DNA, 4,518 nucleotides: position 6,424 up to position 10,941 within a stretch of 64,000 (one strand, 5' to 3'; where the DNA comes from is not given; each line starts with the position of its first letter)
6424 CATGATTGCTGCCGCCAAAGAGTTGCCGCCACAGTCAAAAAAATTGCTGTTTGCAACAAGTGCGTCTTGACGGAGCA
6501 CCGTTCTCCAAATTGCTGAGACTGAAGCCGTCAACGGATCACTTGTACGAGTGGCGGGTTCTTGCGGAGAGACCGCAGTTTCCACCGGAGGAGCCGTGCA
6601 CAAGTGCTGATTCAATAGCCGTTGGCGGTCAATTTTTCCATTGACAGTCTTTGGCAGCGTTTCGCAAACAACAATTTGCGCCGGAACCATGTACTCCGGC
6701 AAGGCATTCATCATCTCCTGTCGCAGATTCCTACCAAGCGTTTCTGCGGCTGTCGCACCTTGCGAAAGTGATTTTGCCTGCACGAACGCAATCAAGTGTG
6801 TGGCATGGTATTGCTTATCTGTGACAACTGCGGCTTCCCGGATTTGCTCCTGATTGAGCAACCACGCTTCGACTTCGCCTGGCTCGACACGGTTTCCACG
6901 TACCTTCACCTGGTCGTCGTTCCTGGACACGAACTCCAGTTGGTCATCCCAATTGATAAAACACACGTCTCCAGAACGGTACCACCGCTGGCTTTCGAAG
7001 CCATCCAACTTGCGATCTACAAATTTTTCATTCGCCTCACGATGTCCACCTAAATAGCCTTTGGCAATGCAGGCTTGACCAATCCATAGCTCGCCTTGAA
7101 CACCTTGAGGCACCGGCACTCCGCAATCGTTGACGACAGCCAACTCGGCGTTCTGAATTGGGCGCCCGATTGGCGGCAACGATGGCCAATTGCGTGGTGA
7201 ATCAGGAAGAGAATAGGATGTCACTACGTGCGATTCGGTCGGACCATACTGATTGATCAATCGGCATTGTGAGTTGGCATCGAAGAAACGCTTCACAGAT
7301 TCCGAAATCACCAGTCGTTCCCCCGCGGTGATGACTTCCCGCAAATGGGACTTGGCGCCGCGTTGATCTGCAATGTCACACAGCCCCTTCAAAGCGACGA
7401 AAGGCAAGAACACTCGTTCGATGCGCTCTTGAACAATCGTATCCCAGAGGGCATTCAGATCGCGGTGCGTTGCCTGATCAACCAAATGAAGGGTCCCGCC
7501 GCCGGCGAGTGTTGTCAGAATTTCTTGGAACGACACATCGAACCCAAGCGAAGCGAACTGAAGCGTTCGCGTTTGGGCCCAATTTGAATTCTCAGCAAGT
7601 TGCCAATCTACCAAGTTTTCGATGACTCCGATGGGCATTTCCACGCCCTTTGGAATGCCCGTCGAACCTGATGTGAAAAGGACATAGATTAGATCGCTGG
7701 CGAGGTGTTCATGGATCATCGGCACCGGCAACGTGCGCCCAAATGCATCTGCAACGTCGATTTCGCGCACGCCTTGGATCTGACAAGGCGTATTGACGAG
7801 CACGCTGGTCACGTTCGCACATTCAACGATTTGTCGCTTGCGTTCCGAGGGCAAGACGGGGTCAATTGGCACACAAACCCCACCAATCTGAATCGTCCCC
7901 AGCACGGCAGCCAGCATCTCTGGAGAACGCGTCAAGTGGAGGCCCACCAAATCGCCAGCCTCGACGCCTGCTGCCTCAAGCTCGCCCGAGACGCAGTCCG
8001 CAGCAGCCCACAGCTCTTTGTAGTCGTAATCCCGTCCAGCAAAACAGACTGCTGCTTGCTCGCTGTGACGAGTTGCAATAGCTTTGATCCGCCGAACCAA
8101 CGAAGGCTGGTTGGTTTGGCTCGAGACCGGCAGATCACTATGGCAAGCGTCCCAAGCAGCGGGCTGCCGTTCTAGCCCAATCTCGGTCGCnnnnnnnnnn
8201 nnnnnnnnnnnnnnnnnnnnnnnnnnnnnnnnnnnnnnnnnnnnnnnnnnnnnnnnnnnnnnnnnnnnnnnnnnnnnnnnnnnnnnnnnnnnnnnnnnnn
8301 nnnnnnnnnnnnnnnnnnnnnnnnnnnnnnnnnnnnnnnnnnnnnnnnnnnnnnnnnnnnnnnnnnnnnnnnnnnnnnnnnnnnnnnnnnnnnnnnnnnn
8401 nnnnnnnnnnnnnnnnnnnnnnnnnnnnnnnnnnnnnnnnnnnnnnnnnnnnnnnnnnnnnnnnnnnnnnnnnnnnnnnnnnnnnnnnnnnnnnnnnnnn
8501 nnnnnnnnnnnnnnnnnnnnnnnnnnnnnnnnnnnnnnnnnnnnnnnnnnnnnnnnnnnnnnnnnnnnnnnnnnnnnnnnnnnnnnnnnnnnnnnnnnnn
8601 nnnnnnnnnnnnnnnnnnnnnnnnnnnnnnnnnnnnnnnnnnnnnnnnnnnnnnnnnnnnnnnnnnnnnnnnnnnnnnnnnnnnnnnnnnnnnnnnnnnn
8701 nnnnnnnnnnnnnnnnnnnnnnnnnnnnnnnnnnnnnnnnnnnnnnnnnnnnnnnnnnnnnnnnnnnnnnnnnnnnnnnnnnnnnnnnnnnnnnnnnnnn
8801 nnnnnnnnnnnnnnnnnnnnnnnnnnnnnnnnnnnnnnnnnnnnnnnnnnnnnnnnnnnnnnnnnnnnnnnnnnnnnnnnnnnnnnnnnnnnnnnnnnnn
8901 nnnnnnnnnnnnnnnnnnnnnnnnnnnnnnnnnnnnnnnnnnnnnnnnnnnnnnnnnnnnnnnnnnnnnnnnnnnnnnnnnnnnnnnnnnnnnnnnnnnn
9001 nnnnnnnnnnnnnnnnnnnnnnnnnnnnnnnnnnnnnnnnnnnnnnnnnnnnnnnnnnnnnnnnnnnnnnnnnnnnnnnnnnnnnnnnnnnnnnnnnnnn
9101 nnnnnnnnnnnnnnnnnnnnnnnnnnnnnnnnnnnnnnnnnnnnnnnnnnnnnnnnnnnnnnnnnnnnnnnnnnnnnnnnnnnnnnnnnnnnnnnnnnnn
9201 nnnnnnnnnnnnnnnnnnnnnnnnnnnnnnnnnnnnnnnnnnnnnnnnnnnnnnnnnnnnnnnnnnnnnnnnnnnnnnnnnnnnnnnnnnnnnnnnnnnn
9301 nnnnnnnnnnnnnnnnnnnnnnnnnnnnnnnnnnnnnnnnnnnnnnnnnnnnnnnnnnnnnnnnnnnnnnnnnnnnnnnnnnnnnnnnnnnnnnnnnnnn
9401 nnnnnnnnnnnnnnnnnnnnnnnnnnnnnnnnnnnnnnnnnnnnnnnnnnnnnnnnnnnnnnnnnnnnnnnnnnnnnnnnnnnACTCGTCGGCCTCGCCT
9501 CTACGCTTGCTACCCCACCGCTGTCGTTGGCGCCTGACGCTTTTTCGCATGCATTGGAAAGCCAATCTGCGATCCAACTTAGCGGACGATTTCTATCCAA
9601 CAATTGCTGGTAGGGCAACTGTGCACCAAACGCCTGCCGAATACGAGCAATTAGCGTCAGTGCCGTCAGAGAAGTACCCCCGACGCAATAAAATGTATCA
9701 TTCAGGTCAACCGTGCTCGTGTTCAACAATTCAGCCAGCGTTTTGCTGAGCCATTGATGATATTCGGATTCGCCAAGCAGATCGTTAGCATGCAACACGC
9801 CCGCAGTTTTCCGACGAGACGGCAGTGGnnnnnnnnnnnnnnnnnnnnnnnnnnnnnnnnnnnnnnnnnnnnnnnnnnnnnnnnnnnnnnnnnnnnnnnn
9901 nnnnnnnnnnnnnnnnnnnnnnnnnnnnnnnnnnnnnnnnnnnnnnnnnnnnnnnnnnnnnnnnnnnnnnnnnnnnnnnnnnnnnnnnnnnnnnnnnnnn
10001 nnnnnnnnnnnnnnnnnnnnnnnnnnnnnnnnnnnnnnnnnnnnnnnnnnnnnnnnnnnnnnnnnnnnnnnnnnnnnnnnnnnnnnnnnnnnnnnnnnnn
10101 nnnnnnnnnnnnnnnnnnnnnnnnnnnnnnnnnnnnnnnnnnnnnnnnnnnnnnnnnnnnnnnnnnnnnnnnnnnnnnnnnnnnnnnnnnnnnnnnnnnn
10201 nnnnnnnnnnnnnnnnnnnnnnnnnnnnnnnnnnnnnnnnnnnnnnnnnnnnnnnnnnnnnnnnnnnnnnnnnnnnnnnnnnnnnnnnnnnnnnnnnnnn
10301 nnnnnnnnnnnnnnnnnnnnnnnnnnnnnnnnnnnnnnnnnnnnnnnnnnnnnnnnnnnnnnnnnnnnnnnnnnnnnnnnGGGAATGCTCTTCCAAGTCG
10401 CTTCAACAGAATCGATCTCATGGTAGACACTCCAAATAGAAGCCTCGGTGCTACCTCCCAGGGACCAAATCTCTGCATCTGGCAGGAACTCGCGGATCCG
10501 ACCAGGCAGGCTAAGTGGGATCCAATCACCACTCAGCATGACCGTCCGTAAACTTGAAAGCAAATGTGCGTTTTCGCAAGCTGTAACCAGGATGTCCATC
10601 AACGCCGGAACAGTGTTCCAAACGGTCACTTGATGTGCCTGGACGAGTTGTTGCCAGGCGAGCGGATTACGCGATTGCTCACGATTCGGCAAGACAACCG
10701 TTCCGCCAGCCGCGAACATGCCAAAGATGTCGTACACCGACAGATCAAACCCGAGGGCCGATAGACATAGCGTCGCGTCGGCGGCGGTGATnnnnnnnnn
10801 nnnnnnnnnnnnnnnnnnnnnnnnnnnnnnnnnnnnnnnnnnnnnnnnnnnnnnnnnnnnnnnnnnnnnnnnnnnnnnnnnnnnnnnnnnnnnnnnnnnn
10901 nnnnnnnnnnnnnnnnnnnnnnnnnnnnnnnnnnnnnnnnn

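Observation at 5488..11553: Unusual NRPS logic: Cys-type starter A domain without a cyclisation domain, then a Pro-like module and TE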

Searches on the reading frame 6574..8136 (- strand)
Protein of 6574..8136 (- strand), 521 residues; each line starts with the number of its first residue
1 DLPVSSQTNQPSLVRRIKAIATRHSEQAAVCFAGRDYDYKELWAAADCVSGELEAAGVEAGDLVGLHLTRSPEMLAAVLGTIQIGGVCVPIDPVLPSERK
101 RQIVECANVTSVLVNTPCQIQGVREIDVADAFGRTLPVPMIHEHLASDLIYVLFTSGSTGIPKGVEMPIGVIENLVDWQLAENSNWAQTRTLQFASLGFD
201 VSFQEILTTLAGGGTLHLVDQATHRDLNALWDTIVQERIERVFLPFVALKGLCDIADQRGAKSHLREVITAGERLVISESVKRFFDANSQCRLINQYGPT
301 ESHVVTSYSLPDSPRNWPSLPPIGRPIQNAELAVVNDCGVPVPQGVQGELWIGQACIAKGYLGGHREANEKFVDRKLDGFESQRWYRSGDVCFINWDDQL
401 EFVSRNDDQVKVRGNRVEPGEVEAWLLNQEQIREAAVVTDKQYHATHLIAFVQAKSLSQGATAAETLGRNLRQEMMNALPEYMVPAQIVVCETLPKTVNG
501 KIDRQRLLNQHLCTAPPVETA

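Call 11: search_solved_structures(query=window:6574-8136:-, max_evalue=1e-60, show_alignments=0)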
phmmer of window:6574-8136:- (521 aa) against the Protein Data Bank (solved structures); distinct sequences matched with E-value up to 1e-60: 8.
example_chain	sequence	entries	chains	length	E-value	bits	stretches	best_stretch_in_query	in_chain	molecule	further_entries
6mfy_A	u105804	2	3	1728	1.6e-123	416.2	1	23-507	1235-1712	Linear gramicidin synthase subunit A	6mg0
9be3_A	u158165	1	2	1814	2e-123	415.9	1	23-507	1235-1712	Linear gramicidin synthase subunit A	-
9be4_A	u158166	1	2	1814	2e-123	415.9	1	23-507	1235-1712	Linear gramicidin synthase subunit A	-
6mfz_A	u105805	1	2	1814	2e-123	415.9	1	23-507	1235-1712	Linear gramicidin synthase subunit A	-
9meh_A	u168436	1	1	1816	2e-123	415.9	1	23-507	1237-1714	Linear gramicidin synthase subunit A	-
8xjz_C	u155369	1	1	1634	4.8e-89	302.4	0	8-509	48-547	Peptide synthetase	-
9bfd_B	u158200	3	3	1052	3e-79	270.1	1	21-507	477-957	Tyrocidine synthase 2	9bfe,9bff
6p1j_A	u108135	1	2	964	7.1e-62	212.8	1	22-506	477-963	Txo2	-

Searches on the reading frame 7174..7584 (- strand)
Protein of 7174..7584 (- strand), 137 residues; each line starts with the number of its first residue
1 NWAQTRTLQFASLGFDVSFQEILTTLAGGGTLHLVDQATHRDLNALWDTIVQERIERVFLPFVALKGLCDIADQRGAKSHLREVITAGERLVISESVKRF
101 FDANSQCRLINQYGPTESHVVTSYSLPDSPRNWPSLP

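Call 72: search_solved_structures(query=window:7174-7584:-, max_evalue=1e-8, show_alignments=5)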
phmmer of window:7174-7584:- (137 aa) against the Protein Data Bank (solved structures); distinct sequences matched with E-value up to 1e-8: 8.
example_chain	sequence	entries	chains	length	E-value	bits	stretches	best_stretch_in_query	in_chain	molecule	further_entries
8p5o_A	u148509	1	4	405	2.7e-21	79.1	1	6-128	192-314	Gramicidin S synthase 2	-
6mfy_A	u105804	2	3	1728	1.8e-16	63.4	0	6-130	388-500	Linear gramicidin synthase subunit A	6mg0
9be3_A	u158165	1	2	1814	2.1e-16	63.2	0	6-130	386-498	Linear gramicidin synthase subunit A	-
9be4_A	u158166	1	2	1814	2.1e-16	63.2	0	6-130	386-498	Linear gramicidin synthase subunit A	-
6mfz_A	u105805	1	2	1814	2.1e-16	63.2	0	6-130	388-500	Linear gramicidin synthase subunit A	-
9meh_A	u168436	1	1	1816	2.1e-16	63.2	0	6-130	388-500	Linear gramicidin synthase subunit A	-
9bfd_B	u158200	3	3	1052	1.1e-15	60.9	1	6-127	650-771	Tyrocidine synthase 2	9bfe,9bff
8xjz_C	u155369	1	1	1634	5.9e-09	39.1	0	13-123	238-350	Peptide synthetase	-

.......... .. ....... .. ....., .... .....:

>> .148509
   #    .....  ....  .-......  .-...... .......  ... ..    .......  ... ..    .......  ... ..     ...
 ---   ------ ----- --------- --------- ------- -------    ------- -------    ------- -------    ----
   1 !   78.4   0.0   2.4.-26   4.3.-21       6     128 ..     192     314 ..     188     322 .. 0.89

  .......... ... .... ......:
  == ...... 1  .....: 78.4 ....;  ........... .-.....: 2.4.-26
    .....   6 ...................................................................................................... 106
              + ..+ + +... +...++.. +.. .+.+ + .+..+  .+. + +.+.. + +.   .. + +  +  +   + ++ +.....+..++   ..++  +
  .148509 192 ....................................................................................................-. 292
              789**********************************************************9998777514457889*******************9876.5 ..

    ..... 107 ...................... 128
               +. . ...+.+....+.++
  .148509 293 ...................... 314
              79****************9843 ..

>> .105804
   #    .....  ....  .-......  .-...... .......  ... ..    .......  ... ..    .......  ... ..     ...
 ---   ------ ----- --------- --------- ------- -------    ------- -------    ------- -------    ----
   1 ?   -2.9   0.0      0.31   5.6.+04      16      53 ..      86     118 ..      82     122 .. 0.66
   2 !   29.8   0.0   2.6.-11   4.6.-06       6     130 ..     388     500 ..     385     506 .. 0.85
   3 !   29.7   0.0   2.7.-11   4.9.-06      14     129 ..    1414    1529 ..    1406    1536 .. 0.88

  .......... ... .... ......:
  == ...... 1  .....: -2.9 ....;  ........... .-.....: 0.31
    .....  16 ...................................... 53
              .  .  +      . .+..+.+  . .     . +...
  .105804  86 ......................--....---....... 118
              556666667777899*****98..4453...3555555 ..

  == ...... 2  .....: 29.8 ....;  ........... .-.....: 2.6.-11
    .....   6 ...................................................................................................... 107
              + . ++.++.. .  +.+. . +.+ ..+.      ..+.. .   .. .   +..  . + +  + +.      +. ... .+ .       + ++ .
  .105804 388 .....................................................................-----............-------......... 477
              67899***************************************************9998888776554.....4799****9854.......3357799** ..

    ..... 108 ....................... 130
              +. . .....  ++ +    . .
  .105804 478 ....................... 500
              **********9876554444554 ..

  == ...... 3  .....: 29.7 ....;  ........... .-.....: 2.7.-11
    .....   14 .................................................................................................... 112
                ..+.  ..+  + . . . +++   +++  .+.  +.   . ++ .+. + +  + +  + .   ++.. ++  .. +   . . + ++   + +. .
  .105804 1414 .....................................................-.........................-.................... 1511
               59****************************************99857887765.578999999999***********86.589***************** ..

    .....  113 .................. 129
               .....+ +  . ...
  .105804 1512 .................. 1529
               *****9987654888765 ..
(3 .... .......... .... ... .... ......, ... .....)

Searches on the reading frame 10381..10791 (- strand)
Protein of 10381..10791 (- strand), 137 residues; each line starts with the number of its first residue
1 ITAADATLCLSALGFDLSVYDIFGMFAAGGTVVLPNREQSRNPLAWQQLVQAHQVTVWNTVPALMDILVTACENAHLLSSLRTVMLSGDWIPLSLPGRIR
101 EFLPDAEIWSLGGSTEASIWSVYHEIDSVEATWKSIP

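Call 70: search_solved_structures(query=window:10381-10791:-, max_evalue=1e-10, show_alignments=1)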
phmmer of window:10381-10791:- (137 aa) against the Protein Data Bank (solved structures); distinct sequences matched with E-value up to 1e-10: 11.
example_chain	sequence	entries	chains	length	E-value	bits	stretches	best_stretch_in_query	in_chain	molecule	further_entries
7ly7_A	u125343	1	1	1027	3.8e-35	123.9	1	5-137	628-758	BmdB, Bacillamide NRPS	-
7ly4_E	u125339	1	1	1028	3.8e-35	123.9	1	5-137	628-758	BmdB, bacillamide NRPS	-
6lta_A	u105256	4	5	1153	1.1e-34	122.3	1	1-137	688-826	Nonribosomal peptide synthetase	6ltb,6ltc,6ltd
7emy_A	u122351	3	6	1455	1.2e-34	122.3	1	2-137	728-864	Dihydroaeruginoic acid synthetase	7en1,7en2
7ly5_A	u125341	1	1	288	2.7e-21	79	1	4-111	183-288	BmdB, Bacillamide NRPS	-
8xjz_C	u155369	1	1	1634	1.9e-15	60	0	8-124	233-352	Peptide synthetase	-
6mfy_A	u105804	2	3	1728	2.6e-12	49.9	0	5-123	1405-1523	Linear gramicidin synthase subunit A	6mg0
9be3_A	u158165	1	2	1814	2.9e-12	49.7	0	5-123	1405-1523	Linear gramicidin synthase subunit A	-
6mfz_A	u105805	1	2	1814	2.9e-12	49.7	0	5-123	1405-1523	Linear gramicidin synthase subunit A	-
9be4_A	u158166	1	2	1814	2.9e-12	49.7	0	5-123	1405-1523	Linear gramicidin synthase subunit A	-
9meh_A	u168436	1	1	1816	2.9e-12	49.7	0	5-123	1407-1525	Linear gramicidin synthase subunit A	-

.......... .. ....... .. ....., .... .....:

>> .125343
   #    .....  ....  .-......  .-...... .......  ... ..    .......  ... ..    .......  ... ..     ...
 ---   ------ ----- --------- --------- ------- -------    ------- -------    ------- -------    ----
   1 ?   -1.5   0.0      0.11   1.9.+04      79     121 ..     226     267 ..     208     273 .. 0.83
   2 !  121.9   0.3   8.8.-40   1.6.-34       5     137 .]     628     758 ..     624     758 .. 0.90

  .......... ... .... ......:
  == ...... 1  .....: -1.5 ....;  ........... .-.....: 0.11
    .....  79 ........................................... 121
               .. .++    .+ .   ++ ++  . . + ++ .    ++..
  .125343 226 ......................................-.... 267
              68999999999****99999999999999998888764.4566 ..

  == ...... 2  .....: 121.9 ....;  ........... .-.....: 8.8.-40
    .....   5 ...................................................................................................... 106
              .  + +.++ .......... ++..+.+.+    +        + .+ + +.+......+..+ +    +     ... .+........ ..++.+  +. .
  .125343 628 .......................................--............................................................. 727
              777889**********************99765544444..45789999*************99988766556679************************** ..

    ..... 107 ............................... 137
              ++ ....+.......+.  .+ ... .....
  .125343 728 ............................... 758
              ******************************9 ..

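Call 71: search_solved_structures(query=window:10381-10791:-, max_evalue=1e-30, show_alignments=4)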
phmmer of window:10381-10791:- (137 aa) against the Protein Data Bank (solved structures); distinct sequences matched with E-value up to 1e-30: 4.
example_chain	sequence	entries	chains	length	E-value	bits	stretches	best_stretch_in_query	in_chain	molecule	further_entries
7ly7_A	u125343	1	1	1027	3.8e-35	123.9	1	5-137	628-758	BmdB, Bacillamide NRPS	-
7ly4_E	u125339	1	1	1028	3.8e-35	123.9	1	5-137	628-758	BmdB, bacillamide NRPS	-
6lta_A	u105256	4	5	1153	1.1e-34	122.3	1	1-137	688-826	Nonribosomal peptide synthetase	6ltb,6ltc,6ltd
7emy_A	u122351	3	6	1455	1.2e-34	122.3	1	2-137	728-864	Dihydroaeruginoic acid synthetase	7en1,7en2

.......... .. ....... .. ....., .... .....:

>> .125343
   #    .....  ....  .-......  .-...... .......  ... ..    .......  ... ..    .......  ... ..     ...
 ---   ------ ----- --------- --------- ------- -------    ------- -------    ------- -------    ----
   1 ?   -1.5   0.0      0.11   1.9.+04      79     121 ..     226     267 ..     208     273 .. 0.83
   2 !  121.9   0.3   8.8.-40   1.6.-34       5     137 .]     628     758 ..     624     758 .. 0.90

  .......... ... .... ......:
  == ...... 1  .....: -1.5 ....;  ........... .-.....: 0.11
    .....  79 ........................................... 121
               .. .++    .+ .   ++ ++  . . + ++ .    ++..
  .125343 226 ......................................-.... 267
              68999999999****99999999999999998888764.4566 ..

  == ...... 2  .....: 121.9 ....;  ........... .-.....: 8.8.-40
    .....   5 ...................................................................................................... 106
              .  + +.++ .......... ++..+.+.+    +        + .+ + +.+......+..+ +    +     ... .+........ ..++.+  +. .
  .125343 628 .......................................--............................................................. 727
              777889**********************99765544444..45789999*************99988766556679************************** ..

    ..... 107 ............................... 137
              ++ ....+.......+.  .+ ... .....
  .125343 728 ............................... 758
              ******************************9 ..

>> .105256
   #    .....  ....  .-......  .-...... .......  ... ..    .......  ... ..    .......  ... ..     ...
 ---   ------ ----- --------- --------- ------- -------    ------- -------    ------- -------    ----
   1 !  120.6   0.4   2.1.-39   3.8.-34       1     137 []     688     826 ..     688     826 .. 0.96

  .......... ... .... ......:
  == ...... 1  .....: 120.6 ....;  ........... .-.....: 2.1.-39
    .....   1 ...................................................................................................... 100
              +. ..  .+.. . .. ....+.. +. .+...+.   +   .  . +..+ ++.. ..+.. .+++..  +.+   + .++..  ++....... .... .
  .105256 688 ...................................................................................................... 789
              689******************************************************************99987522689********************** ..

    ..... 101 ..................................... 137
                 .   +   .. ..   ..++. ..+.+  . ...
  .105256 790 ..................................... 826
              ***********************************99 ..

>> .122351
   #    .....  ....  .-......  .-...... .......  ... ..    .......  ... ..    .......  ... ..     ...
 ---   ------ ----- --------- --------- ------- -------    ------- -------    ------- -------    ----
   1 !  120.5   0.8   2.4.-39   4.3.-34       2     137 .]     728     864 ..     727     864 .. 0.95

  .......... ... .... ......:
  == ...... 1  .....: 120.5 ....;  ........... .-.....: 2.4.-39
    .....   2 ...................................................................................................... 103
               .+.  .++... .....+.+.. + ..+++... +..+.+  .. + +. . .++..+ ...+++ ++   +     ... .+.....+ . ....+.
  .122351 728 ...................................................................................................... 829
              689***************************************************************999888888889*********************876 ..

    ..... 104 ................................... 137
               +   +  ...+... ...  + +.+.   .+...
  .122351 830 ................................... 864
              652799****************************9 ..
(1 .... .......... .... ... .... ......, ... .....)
